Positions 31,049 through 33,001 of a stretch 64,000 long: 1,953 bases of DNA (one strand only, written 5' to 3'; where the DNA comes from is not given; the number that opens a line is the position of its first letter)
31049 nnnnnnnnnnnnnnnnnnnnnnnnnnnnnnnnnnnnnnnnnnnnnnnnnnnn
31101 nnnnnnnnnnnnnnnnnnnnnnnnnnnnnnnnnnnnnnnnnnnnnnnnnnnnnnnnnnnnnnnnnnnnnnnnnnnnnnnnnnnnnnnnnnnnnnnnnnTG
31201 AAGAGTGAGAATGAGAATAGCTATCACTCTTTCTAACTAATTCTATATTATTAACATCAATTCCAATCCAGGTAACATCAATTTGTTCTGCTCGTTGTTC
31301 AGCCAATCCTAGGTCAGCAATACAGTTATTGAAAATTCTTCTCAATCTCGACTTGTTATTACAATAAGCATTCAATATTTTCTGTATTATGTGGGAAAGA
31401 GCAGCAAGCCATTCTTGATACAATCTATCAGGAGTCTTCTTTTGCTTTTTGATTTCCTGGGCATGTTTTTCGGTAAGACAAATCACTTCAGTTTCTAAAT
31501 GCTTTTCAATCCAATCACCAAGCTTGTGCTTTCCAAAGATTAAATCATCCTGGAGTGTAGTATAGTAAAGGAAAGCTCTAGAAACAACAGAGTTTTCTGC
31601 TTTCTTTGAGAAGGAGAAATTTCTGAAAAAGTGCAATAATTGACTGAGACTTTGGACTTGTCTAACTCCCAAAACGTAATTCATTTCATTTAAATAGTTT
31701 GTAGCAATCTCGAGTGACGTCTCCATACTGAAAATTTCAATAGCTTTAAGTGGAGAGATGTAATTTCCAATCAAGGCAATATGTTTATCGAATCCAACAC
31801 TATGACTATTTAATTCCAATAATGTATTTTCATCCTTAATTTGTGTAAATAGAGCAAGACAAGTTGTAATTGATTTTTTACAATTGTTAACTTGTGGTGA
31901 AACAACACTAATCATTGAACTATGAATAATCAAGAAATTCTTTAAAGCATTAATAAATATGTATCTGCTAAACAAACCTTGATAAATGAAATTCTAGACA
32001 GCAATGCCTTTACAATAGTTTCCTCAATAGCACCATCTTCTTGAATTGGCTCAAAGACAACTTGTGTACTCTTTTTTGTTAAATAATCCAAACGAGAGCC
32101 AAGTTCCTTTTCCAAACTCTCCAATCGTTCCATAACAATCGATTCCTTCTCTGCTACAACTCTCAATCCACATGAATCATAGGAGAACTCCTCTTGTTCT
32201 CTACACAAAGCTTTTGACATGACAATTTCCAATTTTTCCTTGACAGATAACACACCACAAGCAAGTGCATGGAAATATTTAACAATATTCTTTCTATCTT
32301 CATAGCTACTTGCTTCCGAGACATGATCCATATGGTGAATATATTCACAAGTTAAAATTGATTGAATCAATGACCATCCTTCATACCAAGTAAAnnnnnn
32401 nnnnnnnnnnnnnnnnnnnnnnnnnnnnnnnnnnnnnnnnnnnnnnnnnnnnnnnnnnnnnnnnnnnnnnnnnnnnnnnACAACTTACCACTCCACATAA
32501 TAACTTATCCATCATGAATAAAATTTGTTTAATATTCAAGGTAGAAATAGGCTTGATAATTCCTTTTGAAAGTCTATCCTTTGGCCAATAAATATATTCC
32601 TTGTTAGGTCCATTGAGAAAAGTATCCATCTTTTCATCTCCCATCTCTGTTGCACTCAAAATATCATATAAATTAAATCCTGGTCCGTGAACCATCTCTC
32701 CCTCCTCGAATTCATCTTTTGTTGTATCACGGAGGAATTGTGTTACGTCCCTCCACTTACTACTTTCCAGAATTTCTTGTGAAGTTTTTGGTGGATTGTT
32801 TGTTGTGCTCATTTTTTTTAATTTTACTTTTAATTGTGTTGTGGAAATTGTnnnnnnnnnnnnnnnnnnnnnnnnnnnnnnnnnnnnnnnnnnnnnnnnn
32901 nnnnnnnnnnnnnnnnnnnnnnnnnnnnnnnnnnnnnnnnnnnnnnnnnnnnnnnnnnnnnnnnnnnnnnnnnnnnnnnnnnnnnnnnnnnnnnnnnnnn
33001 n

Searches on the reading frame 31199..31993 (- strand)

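Call 36: search_protein_families(library=pfam, max_evalue=0.01, proteins=[window:31199-31993:-])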
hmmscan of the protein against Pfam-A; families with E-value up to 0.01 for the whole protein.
window:31199-31993:- (265 aa): 1 family
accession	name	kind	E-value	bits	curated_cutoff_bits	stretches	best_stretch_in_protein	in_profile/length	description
PF25789.1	TPR_NAA35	-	4.2e-17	62.6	27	1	109-242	4-128/376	NAA35-like, TPR repeats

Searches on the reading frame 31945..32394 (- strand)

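Call 36: search_protein_families(library=pfam, max_evalue=0.01, proteins=[window:31945-32394:-])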
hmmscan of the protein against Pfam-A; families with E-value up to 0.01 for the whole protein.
window:31945-32394:- (150 aa): 1 family
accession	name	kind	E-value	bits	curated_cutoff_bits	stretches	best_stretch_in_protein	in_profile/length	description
PF04112.18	Mak10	-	3.2e-13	50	24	1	2-84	66-159/165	Mak10 subunit, NatC N(alpha)-terminal acetyltransferase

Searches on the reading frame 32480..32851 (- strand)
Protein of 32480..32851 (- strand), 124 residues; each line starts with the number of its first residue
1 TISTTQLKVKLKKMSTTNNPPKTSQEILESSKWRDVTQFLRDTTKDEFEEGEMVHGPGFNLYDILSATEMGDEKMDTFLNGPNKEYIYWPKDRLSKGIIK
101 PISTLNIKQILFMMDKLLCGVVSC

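Call 36: search_protein_families(library=pfam, max_evalue=0.01, proteins=[window:32480-32851:-])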
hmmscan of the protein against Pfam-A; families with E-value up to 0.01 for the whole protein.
window:32480-32851:- (124 aa): 1 family
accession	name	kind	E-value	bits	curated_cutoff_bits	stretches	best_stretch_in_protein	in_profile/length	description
PF04112.18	Mak10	-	1.8e-12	47.5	24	1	50-122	1-65/165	Mak10 subunit, NatC N(alpha)-terminal acetyltransferase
